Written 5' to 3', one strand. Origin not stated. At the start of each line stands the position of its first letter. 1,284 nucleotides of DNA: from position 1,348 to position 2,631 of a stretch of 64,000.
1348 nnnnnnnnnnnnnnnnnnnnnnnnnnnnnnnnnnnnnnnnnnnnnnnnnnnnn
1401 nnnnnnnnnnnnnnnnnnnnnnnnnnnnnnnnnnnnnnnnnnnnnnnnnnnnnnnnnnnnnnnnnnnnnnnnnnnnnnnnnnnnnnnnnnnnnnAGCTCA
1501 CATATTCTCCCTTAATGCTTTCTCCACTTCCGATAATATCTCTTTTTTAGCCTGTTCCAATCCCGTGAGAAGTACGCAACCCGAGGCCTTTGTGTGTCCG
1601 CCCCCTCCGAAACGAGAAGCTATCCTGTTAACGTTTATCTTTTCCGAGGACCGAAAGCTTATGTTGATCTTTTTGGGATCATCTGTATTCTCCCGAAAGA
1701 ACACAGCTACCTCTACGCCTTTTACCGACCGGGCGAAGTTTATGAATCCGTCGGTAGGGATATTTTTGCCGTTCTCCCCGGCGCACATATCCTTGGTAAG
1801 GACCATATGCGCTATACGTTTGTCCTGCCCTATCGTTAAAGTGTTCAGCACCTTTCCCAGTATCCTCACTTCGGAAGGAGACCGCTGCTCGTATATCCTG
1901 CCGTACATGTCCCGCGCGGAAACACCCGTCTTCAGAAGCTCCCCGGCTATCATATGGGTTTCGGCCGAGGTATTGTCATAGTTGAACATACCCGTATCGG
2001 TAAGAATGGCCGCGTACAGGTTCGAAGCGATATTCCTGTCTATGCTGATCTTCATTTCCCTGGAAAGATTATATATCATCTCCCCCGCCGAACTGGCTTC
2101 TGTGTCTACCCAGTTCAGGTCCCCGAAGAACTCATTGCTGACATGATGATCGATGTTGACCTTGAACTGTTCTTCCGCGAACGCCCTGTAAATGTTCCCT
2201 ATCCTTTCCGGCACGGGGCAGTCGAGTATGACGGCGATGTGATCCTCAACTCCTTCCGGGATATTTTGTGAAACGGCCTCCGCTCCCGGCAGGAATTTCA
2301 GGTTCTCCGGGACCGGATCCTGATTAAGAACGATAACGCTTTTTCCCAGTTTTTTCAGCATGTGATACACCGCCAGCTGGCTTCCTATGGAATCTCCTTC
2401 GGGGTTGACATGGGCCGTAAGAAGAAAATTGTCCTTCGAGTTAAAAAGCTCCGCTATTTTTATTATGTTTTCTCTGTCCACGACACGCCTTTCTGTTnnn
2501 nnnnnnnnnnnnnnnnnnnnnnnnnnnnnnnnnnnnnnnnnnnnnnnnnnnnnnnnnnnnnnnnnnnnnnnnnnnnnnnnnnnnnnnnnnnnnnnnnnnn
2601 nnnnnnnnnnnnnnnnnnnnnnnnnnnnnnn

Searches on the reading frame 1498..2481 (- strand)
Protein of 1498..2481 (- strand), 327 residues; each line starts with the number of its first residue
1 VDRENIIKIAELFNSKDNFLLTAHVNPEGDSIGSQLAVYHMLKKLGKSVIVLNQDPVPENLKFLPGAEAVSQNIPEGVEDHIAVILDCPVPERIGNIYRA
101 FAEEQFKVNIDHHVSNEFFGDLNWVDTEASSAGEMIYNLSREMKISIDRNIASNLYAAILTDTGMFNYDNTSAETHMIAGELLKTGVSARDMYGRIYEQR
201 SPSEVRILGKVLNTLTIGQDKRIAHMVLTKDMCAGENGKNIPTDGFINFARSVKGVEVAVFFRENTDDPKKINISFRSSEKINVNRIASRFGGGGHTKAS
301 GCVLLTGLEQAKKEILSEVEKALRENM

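Call 62: find_encoding_contigs(protein=window:1498-2481:-, flank=10000, max_places=2)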
Protein window:1498-2481:- (327 aa): 3 contigs read that carry it; 2 places shown.
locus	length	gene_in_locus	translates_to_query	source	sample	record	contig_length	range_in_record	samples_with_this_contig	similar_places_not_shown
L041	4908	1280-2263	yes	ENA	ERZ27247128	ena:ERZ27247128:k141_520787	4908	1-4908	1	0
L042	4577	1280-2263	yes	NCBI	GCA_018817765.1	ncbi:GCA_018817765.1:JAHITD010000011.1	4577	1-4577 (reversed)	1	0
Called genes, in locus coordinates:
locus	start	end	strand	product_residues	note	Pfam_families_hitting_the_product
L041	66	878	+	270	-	PF01743:PolyA_pol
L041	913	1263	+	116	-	PF02033:RBFA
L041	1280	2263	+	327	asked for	PF01368:DHH, PF02272:DHHA1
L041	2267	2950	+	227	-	PF01509:TruB_N, PF16198:TruB_C_2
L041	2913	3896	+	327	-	PF06574:FAD_syn, PF01687:Flavokinase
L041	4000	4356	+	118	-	-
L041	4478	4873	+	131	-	PF07238:PilZ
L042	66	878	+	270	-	PF01743:PolyA_pol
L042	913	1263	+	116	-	PF02033:RBFA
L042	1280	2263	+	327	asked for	PF01368:DHH, PF02272:DHHA1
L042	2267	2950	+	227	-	PF01509:TruB_N, PF16198:TruB_C_2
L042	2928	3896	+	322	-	PF06574:FAD_syn, PF01687:Flavokinase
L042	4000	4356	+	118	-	-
